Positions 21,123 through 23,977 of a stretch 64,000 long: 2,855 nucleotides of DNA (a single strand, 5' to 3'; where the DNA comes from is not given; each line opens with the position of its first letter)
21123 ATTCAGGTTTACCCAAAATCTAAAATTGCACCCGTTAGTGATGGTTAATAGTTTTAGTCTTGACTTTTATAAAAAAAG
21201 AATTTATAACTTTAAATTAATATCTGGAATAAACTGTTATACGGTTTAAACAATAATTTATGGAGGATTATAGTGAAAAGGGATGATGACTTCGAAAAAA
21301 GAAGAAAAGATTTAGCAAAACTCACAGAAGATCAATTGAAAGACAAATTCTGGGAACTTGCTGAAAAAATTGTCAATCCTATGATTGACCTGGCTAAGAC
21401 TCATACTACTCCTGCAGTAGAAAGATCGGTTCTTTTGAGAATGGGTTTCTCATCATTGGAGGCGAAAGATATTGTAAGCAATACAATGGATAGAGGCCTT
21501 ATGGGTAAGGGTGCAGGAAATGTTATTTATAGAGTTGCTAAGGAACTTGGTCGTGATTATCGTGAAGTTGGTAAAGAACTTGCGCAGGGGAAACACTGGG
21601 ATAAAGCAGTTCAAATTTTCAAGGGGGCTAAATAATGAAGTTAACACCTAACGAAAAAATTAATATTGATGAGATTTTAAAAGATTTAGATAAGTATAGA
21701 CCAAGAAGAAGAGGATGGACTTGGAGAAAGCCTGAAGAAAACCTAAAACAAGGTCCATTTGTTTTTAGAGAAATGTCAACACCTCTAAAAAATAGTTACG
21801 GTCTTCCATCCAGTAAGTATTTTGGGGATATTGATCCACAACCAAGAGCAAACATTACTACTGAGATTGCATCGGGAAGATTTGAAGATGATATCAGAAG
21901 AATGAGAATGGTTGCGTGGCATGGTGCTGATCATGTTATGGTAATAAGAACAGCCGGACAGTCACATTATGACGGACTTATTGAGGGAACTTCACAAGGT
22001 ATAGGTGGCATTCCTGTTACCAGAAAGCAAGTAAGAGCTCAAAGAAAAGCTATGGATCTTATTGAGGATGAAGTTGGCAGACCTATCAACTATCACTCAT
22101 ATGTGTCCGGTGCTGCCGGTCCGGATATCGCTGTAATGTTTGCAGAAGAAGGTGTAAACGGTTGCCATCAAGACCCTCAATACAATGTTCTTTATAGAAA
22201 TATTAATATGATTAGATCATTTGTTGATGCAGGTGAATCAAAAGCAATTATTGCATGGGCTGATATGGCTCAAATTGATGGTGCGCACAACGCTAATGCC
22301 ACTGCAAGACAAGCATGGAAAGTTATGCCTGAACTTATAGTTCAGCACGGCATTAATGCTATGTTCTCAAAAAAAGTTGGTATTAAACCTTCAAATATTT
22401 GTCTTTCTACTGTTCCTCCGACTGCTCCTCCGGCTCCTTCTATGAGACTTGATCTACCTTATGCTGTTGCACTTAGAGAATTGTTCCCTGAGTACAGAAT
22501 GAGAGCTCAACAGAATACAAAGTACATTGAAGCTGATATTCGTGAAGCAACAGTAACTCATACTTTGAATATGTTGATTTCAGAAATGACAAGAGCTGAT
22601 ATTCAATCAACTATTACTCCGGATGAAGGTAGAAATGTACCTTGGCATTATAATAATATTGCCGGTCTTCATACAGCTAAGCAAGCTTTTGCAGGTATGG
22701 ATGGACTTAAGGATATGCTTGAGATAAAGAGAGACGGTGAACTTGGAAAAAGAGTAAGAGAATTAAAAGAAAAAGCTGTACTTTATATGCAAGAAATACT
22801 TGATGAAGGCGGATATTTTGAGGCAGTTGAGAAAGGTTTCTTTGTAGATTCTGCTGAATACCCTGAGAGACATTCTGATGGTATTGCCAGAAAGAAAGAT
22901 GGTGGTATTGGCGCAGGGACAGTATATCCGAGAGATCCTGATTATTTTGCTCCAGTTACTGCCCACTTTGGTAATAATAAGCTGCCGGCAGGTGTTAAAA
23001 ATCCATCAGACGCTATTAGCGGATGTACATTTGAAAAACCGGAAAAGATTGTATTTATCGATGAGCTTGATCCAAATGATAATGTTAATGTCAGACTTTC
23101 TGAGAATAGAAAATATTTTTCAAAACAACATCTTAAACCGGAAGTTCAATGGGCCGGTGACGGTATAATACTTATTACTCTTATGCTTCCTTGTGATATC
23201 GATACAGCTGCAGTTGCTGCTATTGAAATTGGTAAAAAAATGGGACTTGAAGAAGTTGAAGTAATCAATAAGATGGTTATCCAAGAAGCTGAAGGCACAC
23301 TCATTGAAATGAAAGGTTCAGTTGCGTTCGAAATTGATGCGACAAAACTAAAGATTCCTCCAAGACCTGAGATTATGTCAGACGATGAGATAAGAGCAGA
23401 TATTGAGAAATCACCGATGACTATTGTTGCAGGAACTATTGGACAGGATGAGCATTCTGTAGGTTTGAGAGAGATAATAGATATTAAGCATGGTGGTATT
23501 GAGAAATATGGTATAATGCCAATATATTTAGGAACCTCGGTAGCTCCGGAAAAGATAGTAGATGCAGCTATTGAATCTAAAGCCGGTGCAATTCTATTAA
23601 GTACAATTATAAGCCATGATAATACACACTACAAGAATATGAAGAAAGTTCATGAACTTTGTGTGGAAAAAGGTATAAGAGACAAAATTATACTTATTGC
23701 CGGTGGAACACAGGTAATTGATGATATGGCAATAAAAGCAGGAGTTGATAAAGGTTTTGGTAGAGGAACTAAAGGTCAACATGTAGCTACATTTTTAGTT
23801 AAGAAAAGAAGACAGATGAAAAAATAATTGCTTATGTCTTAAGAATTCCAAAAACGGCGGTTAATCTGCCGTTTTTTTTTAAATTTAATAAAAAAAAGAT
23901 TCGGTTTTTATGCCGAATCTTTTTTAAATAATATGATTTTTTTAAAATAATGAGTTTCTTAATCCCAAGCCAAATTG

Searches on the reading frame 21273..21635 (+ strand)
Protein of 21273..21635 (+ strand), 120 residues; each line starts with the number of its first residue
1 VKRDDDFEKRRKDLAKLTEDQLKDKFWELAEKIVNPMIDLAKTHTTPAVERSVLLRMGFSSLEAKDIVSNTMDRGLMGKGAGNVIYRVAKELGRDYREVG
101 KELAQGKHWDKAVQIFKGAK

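Call 11: search_protein_families(library=pfam, proteins=[window:21273-21635:+], max_evalue=0.001)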
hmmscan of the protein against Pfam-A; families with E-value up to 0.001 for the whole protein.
window:21273-21635:+ (120 aa): 2 families
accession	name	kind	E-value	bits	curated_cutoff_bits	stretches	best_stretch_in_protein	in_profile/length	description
PF16552.11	OAM_alpha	-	8.8e-53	177.5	29.7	1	2-116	1-115/115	D-ornithine 4,5-aminomutase alpha-subunit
PF09043.17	Lys-AminoMut_A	-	6.8e-05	21.9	25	1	25-107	10-98/508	D-Lysine 5,6-aminomutase TIM-barrel domain of alpha subunit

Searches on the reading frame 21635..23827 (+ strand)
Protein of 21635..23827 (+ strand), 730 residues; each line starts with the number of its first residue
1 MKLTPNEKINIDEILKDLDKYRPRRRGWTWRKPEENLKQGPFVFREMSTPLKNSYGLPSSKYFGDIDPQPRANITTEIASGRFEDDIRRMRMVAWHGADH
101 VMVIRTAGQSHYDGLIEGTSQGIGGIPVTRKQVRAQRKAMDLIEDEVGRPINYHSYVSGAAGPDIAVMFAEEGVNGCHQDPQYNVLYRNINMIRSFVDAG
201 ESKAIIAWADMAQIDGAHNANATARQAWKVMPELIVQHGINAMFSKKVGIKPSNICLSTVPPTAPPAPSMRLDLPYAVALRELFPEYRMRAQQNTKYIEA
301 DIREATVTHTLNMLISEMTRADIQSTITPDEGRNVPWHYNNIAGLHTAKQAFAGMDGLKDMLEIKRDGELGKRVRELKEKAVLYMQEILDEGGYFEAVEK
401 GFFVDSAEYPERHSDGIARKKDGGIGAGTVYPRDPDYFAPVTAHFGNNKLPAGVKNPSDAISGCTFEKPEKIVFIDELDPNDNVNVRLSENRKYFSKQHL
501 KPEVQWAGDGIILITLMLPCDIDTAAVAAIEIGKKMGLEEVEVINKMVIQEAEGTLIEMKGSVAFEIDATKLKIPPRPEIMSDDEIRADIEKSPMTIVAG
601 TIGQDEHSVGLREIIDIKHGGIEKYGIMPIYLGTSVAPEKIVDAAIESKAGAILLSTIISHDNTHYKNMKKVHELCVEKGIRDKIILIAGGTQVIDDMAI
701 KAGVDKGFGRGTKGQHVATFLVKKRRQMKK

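Call 11: search_protein_families(library=pfam, proteins=[window:21635-23827:+], max_evalue=0.001)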
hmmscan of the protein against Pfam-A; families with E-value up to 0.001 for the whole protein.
window:21635-23827:+ (730 aa): 3 families
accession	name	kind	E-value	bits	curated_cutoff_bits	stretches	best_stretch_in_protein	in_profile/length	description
PF09043.17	Lys-AminoMut_A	-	5.9e-47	160.7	25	1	63-442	138-506/508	D-Lysine 5,6-aminomutase TIM-barrel domain of alpha subunit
PF16554.10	OAM_dimer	-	3.4e-23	82.3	25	1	500-575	2-77/78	Dimerisation domain of d-ornithine 4,5-aminomutase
PF02310.24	B12-binding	-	1.6e-11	44.5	32.1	1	596-712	2-114/121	B12 binding domain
